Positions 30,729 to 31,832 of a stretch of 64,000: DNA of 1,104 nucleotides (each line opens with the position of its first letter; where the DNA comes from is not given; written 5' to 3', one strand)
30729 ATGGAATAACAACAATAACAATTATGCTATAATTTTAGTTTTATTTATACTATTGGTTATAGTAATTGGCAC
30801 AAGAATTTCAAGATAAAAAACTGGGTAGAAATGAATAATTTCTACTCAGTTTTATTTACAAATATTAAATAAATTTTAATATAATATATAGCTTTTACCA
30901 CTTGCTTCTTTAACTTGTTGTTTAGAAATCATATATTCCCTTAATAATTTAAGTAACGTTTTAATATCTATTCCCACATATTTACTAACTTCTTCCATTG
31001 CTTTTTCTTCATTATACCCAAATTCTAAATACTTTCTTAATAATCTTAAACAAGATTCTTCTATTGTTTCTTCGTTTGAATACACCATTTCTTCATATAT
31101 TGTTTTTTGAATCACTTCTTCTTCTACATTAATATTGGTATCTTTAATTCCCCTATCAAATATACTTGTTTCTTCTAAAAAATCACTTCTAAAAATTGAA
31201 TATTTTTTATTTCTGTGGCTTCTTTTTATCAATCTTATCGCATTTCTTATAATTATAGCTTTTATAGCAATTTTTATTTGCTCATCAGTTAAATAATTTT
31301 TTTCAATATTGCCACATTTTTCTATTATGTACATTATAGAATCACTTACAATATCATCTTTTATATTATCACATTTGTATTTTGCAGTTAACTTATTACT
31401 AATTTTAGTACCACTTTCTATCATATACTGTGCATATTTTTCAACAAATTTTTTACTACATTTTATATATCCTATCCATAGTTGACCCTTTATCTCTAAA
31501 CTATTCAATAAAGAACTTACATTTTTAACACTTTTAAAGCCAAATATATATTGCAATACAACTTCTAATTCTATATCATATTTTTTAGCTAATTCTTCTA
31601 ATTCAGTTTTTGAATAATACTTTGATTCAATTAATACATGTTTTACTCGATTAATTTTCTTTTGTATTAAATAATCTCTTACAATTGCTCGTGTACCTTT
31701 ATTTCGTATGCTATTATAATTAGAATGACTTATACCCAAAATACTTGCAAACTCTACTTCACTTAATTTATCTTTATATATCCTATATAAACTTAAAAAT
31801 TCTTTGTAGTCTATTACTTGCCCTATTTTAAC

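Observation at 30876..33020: Six near-identical 222-bp in-frame tandem repeats encoding HTH modules, fused to a sigma-like C-terminal domain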

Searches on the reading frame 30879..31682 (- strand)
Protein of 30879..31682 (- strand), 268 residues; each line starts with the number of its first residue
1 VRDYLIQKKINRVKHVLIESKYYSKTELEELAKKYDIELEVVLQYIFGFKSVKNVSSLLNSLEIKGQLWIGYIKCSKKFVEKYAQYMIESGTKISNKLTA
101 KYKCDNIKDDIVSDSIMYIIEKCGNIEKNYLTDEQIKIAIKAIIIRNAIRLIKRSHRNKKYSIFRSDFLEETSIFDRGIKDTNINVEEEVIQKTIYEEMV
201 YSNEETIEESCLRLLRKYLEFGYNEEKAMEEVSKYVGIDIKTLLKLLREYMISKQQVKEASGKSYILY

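Call 9: search_protein_families(library=pfam, proteins=[window:30879-31682:-], max_evalue=10)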
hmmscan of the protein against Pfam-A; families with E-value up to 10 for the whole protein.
seq(268 aa): 1 family
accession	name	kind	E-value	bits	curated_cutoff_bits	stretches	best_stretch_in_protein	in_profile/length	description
PF01677.21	Herpes_UL7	-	0.0082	16.4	25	2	203-268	95-161/213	Herpesvirus UL7 like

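Call 15: search_solved_structures(query=A1, max_evalue=10, show_alignments=2)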
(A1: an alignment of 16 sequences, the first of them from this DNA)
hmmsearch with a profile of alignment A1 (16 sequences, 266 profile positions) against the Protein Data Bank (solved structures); distinct sequences matched with E-value up to 10: 23.
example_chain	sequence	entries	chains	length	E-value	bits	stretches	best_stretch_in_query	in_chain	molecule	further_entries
4f2l_A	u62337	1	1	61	0.04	16.6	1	25-69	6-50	5'-AMP-activated protein kinase catalytic subunit alpha-1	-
6m3d_C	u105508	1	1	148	0.23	14.1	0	3-48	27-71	Segmentation polarity homeobox protein engrailed,Segmentation polarity homeobox protein en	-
4red_A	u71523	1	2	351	0.64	12.6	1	25-68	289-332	5'-AMP-activated protein kinase catalytic subunit alpha-1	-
7jhg_A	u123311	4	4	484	0.82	12.3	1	24-68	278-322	5'-AMP-activated protein kinase catalytic subunit alpha-1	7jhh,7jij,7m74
4cfh_A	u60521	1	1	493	0.83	12.3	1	24-68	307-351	5'-AMP-ACTIVATED PROTEIN KINASE CATALYTIC SUBUNIT ALPHA-1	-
6c9f_A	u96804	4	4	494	0.85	12.2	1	24-68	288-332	5'-AMP-activated protein kinase catalytic subunit alpha-1,5'-AMP-activated protein kinase | 5'-AMP-activated protein kinase catalytic subunit alpha-1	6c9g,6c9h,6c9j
4qfg_A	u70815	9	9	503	0.87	12.2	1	24-68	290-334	5'-AMP-activated protein kinase catalytic subunit alpha-1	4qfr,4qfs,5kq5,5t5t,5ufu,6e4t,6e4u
4rer_A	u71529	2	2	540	0.96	12.1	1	24-68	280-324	5'-AMP-activated protein kinase catalytic subunit alpha-1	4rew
3bze_A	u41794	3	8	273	1.1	11.8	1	186-220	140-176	HLA class I histocompatibility antigen, alpha chain E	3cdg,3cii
1mhe_A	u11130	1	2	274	1.1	11.8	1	186-220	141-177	HLA CLASS I HISTOCOMPATIBILITY ANTIGEN HLA-E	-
2esv_A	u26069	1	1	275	1.1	11.8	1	186-220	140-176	HLA class I histocompatibility antigen, alpha chain E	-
3am8_A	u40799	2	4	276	1.1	11.8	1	186-220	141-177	HLA class I histocompatibility antigen, alpha chain E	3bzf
5w1v_A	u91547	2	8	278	1.2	11.8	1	186-220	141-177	HLA class I histocompatibility antigen, alpha chain E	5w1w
6ggm_A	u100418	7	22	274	1.2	11.8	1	186-220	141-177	MHC class I antigen | HLA class I histocompatibility antigen, E alpha chain variant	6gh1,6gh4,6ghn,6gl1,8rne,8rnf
1kpr_A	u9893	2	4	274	1.2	11.8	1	186-220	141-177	HLA CLASS I HISTOCOMPATIBILITY ANTIGEN, ALPHA CHAIN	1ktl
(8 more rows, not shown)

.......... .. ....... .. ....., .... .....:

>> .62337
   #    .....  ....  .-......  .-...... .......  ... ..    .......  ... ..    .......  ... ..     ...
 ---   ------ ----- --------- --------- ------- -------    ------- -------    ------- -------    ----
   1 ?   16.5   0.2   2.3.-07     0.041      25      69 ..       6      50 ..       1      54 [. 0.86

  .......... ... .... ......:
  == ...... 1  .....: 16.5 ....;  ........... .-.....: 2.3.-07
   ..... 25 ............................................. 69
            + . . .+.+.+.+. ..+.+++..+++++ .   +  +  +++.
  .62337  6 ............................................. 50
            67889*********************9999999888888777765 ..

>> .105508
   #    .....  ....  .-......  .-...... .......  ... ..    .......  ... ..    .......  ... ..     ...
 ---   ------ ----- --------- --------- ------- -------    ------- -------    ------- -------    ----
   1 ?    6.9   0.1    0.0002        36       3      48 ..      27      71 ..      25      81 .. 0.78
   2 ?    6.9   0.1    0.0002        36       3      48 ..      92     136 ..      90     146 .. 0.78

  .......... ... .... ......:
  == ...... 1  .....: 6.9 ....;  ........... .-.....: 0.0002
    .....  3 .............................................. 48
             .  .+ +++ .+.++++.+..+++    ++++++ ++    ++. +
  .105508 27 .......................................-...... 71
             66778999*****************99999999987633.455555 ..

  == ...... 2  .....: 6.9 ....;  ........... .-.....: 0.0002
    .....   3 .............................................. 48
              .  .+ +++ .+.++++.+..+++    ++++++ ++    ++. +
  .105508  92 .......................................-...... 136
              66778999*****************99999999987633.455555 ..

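Call 24: predict_structure(alignment_id=A1)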
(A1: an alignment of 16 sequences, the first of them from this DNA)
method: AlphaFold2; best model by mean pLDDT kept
length: 263 residues; sequences in the alignment: 16
mean_pLDDT: 81.4   pTM: 0.55
mean pLDDT of the five models: 81.4, 81.0, 80.6, 78.0, 78.0
residues with pLDDT >= 90: 105; 70-90: 105; 50-70: 26; < 50: 27
segments of 3 or more residues with pLDDT < 50: 154-180
pLDDT, mean of each block of 10 residues (from residue 1): 86 92 94 92 84 92 95 97 95 88 92 96 94 93 86 45 33 38 63 61 85 84 86 87 86 75 71
secondary structure, 60 per line:
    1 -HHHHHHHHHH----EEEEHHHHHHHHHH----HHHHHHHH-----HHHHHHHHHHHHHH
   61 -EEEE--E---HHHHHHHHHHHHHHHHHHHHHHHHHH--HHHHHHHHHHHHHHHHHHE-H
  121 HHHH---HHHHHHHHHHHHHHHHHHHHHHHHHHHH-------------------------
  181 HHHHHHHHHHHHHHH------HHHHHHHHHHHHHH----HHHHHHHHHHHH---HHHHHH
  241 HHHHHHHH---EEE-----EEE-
elements in order: H2-11 E16-19 H20-29 H34-41 H47-60 E62-65 H72-97 H100-117 H120-124 H128-155 H181-195 H202-215 H220-231 H235-248 E252-254 E260-262

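Call 28: fold_search(model_id=the predicted structure, library=pdb)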
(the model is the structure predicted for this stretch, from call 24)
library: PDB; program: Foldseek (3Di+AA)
matches with E <= 10: 216; with E <= 0.001: 0
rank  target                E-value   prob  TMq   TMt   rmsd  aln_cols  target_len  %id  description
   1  9a4r_A                1.7e-02  0.82  0.19  0.22  17.0       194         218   19  Integrative model of RPSH-RPOB by crosslinking MS and deep learning (released 2024-09-18)
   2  9m7y_F                6.9e-02  0.54  0.20  0.24  18.1       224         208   14  Cryo-EM structure of gp79-dependent RNAP promoter open complex (released 2025-09-03)
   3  6koo_F                1.6e-01  0.75  0.24  0.33  17.5       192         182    9  Mycobacterium tuberculosis initial transcription complex comprising sigma H and 5'-OH RNA of 7 nt (released 2020-03-11)
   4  6jcy_F                1.7e-01  0.80  0.24  0.37  17.9       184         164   10  Mycobacterium tuberculosis RNA polymerase transcription initiation open complex with a chimeric ECF sigma factor sigH/ (released 2019-05-29)
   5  6kon_F                2.0e-01  0.63  0.24  0.34  18.5       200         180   10  Mycobacterium tuberculosis initial transcription complex comprising sigma H and 5'-OH RNA of 5 nt (released 2020-03-11)
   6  9n9q_C                2.6e-01  0.54  0.21  0.21  17.1       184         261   15  Cryo-EM structure of the RNA-guided transcription complex (released 2025-12-24)
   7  8i23_F                3.9e-01  0.25  0.22  0.24  21.2       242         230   15  Clostridium thermocellum RNA polymerase transcription open complex with SigI1 and its promoter (released 2023-10-11)
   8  8etq                  3.9e-01  0.12  0.14  0.14  21.3       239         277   13  Designed pentafoil knot protein folded into a trefoil knot (released 2023-10-25)
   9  1or7_A                4.2e-01  0.41  0.23  0.31  21.4       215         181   12  Crystal Structure of Escherichia coli sigmaE with the Cytoplasmic Domain of its Anti-sigma RseA (released 2003-04-15)
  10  5uxx_A                4.4e-01  0.72  0.26  0.40  21.3       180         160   12  Co-crystal structure of the sigma factor RpoE in complex with the anti-sigma factor NepR from Bartonella quintana (released 2018-02-28)
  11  1or7_B                4.4e-01  0.41  0.22  0.32  20.4       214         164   11  Crystal Structure of Escherichia coli sigmaE with the Cytoplasmic Domain of its Anti-sigma RseA (released 2003-04-15)
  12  9m9d_F                7.0e-01  0.23  0.19  0.27  17.9       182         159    9  Structural Basis of Pausing During Transcription Initiation in Mycobacterium tuberculosis (released 2026-01-14)
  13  6tye_F                7.8e-01  0.38  0.24  0.37  18.4       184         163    9  Crystal structure of MTB sigma L transcription initiation complex with 5 nt long RNA primer (released 2020-03-11)
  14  5zx3_F                8.7e-01  0.33  0.22  0.32  18.2       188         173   11  Mycobacterium tuberculosis RNA polymerase holoenzyme with ECF sigma factor sigma H (released 2019-03-20)
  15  6in7_B                1.1e+00  0.14  0.18  0.24  20.6       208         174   12  Crystal structure of AlgU in complex with MucA(cyto) (released 2019-07-24)
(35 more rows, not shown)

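Call 46: search_protein_families(library=pfam, alignment_id=A1, max_evalue=1)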
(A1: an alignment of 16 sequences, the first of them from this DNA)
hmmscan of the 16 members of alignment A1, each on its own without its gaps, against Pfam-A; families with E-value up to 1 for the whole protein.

A. member 1, seq(263 aa): 2 families
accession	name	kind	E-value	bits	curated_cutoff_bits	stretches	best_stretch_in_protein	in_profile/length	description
PF01677.21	Herpes_UL7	-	0.0077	16.5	25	0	198-263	95-161/213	Herpesvirus UL7 like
PF18661.6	AvrLm4-7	-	0.36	12.4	25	0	72-105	27-60/86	Avirulence Effector AvrLm4-7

B. families by the number of members that match (of 16 scanned): 36 families (the first 25 are shown)
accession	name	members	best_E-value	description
PF09713.15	A_thal_3526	4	0.0013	Plant protein 1589 of unknown function (A_thal_3526)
PF13443.12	HTH_26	3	0.00051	Cro/C1-type HTH DNA-binding domain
PF05491.19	RuvB_C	2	0.052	RuvB C-terminal winged helix domain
PF00046.35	Homeodomain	1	5.5e-05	Homeodomain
PF21147.3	AMPK_alpha_AID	1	0.004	AMP-activated protein kinase, alpha subunit, autoinhibitory domain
PF01677.21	Herpes_UL7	1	0.0077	Herpesvirus UL7 like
PF18953.6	SAP_new25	1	0.012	SAP domain-containing new25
PF08202.16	MIS13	1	0.016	Mis12-Mtw1 protein family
PF09756.15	DDRGK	1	0.017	DDRGK domain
PF12422.13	Condensin2nSMC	1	0.02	Condensin II non structural maintenance of chromosomes subunit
PF25186.1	Tad4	1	0.021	Type I Thoeris inhibitor Tad4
PF01501.26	Glyco_transf_8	1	0.031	Glycosyl transferase family 8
PF16487.10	ArgoMid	1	0.031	Mid domain of argonaute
PF09645.16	F-112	1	0.033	F-112 protein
PF03162.18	Y_phosphatase2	1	0.051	Tyrosine phosphatase family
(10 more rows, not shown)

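Call 54: search_protein_representatives(alignment_id=A1)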
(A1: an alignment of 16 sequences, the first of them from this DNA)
Query: 16 sequences, 266 profile positions. Proteins with E-value up to 0.001 (for the whole library): 312; up to 1e-10: 213; up to 1e-30: 95. The best 150 are listed.
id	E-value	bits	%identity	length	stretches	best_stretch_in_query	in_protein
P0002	5.2e-84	298.2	-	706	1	1-264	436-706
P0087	1.6e-81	290.1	-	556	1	2-264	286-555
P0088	1.1e-77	277.5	-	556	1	2-264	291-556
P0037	7.0e-77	274.8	-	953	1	2-265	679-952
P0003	2.1e-71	256.9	-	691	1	3-263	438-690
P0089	7.7e-70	251.8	-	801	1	3-262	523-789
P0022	1.1e-69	251.2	-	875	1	1-264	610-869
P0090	6.9e-66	238.8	-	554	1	1-265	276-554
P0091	1.5e-65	237.7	-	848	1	1-266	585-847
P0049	1.1e-63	231.5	-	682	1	3-259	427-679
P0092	9.5e-61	221.9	-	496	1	1-265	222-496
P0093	3.0e-60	220.3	-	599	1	1-265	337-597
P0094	7.8e-60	219.0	-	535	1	7-262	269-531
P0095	2.2e-59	217.4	-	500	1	4-265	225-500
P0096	3.1e-59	217.0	-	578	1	1-265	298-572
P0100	9.5e-58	212.1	-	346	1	4-265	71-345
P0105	3.6e-54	200.4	-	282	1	7-264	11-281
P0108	3.0e-53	197.4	-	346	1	2-265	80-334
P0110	4.6e-53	196.7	-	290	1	1-265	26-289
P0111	4.9e-53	196.7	-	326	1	9-265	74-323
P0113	1.1e-52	195.6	-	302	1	7-262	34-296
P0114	2.2e-51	191.2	-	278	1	11-262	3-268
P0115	2.6e-51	191.0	-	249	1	36-265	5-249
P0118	7.8e-51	189.4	-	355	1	4-265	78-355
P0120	2.7e-50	187.7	-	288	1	1-266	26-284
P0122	1.8e-49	185.0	-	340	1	5-259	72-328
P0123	3.8e-49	183.9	-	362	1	2-258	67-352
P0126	8.6e-49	182.7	-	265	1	3-265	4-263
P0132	4.1e-47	177.2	-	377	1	2-254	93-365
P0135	9.4e-47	176.1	-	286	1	1-266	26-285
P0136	1.1e-46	175.9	-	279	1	2-265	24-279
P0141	4.8e-45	170.5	-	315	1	7-245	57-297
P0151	1.4e-41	159.1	-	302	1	3-266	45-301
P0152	1.7e-41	158.9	-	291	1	3-247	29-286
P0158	4.7e-40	154.1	-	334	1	1-265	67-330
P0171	1.4e-31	126.3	-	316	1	7-256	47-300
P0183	2.6e-28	115.6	-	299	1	7-250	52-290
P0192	1.7e-26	109.7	-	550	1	21-245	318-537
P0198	4.9e-25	104.9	-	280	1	7-254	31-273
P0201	6.0e-24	101.3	-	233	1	10-257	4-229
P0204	1.4e-23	100.1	-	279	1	7-216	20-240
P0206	2.7e-22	95.9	-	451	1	22-245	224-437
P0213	1.3e-19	87.1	-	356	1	22-245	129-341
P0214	1.4e-19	86.9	-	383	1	21-262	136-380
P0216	1.8e-19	86.6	-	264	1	17-246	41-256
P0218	2.6e-19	86.1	-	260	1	13-265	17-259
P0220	5.8e-19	85.0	-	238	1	21-260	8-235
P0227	9.6e-18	81.0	-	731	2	7-265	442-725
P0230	1.8e-17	80.0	-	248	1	22-253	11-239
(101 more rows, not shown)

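Call 56: search_protein_families(library=pfam, proteins=[P0192, P0206, P0213, P0214, P0227, P0105, P0126, P0216, P0218, P0230], max_evalue=0.01)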
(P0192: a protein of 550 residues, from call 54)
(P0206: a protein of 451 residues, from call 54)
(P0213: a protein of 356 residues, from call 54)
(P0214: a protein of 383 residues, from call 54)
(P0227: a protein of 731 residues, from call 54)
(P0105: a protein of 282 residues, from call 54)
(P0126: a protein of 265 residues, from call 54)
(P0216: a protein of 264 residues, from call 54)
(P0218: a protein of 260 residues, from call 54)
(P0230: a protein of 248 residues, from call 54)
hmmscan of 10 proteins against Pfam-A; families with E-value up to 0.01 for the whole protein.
P0192 (550 aa): 3 families
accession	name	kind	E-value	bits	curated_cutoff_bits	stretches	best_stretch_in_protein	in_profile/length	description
PF11838.14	ERAP1_C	-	2.2e-05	24.5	38.2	0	244-381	165-317/318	ERAP1-like C-terminal domain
PF08638.16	Med14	-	0.0027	17.6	25.6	0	135-189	91-145/191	Mediator complex subunit MED14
PF21933.2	MCM5_C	-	0.0091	16.3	27.2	0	136-161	19-44/59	MCM5, C-terminal domain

P0206 (451 aa): 5 families
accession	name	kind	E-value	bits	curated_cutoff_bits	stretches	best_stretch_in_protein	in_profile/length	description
PF08519.17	RFC1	-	4.1e-06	27.4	23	1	20-76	83-140/158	Replication factor RFC1 C terminal domain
PF18785.7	Inv-AAD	-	0.00047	20.5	26.5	0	124-177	30-82/129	Invertebrate-AID/APOBEC-deaminase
PF21716.3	dnstrm_HI1420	-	0.001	19.4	27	0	128-178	34-84/90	Probable addiction module antidote protein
PF07261.16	DnaB_2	-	0.002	18.2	22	0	135-183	15-66/74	Replication initiation and membrane attachment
PF13072.11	MciZ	-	0.0042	17.3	22.2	0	129-142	11-24/37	Mother cell inhibitor of FtsZ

P0213 (356 aa): 0 families

P0214 (383 aa): 0 families

P0227 (731 aa): 0 families

P0105 (282 aa): 0 families

P0126 (265 aa): 0 families

P0216 (264 aa): 0 families

P0218 (260 aa): 0 families

P0230 (248 aa): 0 families

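Call 61: search_solved_structures(query=A3, max_evalue=10, show_alignments=3)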
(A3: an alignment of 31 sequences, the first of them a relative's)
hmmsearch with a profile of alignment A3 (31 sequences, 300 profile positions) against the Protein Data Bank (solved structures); distinct sequences matched with E-value up to 10: 9.
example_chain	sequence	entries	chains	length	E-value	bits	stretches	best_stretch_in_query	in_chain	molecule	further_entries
8x6g_H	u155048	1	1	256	0.048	16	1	240-278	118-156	RNA polymerase sigma factor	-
5nfh_A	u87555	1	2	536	0.05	16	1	57-102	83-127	Methionyl-tRNA synthetase, putative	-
4eg1_A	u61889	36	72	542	0.051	15.9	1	57-102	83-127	Methionyl-tRNA synthetase, putative | Methionyl-tRNA synthetase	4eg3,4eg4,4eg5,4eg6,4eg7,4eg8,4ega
4b94_A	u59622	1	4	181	0.28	13.5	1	215-278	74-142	DUAL SPECIFICITY PROTEIN KINASE TTK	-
4h7x_A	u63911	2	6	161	0.29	13.4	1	196-275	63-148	Dual specificity protein kinase TTK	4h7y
3kfl_A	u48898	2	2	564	0.77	12.1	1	56-103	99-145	Methionyl-tRNA synthetase | Putative methionyl-tRNA synthetase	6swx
7c5z_A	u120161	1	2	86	1.6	11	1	112-150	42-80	Phosphoprotein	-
8aaj_A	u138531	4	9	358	4.7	9.5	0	253-283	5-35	Replication factor A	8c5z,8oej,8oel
1rp3_A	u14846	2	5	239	7.4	8.8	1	234-279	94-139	RNA polymerase sigma factor SIGMA-28 (FliA) | RNA polymerase sigma factor FliA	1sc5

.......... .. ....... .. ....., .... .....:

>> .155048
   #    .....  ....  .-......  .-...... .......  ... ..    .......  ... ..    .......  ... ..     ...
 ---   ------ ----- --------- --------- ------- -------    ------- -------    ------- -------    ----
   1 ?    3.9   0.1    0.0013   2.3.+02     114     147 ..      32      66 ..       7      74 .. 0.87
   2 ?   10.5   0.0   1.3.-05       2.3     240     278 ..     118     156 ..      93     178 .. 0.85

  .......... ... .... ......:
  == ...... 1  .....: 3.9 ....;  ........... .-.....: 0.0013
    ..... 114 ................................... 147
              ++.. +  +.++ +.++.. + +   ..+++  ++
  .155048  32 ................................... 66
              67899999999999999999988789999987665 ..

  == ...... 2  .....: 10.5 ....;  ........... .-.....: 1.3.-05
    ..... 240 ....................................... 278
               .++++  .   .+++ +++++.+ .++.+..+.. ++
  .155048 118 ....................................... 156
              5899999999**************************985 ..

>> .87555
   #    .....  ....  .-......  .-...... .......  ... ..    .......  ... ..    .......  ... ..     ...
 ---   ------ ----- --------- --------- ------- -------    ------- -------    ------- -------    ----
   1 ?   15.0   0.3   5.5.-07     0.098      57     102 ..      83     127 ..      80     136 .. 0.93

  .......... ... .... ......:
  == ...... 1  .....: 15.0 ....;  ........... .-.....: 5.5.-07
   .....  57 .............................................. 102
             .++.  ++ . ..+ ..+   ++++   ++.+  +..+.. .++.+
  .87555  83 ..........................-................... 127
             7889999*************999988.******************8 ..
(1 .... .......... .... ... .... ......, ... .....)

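Call 65: search_protein_families(library=ncbifam, alignment_id=A3, max_evalue=1)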
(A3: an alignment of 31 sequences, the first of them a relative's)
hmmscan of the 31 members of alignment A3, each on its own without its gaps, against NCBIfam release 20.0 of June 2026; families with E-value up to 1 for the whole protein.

A. member 1, P0105 (282 aa): 1 family
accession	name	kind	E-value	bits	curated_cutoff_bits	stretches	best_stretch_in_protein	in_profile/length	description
TIGR01990.1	bPGM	equivalog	0.09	12.7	189.4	1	8-98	41-124/187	beta-phosphoglucomutase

B. families by the number of members that match (of 31 scanned): 50 families (the first 25 are shown)
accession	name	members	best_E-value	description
NF010256.0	PRK13702.1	2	0.032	replication regulatory protein RepA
TIGR03980.1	prismane_assoc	2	0.14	hybrid cluster protein-associated redox disulfide domain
NF004844.0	PRK06195.1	1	2.6e-29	DNA polymerase III subunit epsilon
NF004719.0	PRK06063.1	1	7.3e-12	DEDDh family exonuclease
NF005289.0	PRK06807.1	1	2.1e-10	3'-5' exonuclease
NF005981.0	PRK08074.1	1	3.7e-10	ATP-dependent DNA helicase DinG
NF001688.0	PRK00448.1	1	4.8e-10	PolC-type DNA polymerase III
TIGR01407.1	dinG_rel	1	1.3e-09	putative DnaQ family exonuclease/DinG family helicase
TIGR01405.1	polC_Gram_pos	1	4.8e-09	DNA polymerase III subunit alpha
NF005906.0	PRK07883.1-4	1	8.6e-07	DEDD exonuclease domain-containing protein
NF005907.0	PRK07883.1-5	1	1.7e-06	DEDD exonuclease domain-containing protein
TIGR01406.1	dnaQ_proteo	1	2e-06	DNA polymerase III subunit epsilon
NF005905.0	PRK07883.1-3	1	3.2e-06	DEDD exonuclease domain-containing protein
TIGR00573.1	dnaq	1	1.5e-05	exonuclease, DNA polymerase III, epsilon subunit family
NF004963.0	PRK06309.1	1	2.2e-05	DNA polymerase III subunit epsilon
TIGR02937.1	sigma70-ECF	1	2.9e-05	sigma-70 family RNA polymerase sigma factor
NF041236.1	CAS_III-E_sigma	1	8.8e-05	type III-E CRISPR-associated RpoE-like sigma factor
TIGR02985.1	Sig70_bacteroi1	1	0.00032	RNA polymerase sigma-70 factor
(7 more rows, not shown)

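Call 66: search_protein_families(library=ncbifam, proteins=[P0136, P0152, P0171, P0183, P0198, P0201, P0216, P0218, P0220, P0230], max_evalue=0.01)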
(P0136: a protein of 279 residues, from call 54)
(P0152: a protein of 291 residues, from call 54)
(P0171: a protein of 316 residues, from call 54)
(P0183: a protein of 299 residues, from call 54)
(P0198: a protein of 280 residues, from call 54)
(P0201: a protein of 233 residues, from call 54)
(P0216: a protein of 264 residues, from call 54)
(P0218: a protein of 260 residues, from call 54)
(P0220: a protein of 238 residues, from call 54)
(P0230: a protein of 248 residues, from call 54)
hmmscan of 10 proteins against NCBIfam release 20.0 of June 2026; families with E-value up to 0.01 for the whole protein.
P0136 (279 aa): 0 families

P0152 (291 aa): 0 families

P0171 (316 aa): 0 families

P0183 (299 aa): 0 families

P0198 (280 aa): 1 family
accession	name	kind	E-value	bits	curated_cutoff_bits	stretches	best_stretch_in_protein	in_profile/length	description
TIGR03554.1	F420_G6P_DH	equivalog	0.0057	15.7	420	1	136-270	199-330/331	glucose-6-phosphate dehydrogenase (coenzyme-F420)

P0201 (233 aa): 0 families

P0216 (264 aa): 0 families

P0218 (260 aa): 0 families

P0220 (238 aa): 0 families

P0230 (248 aa): 0 families
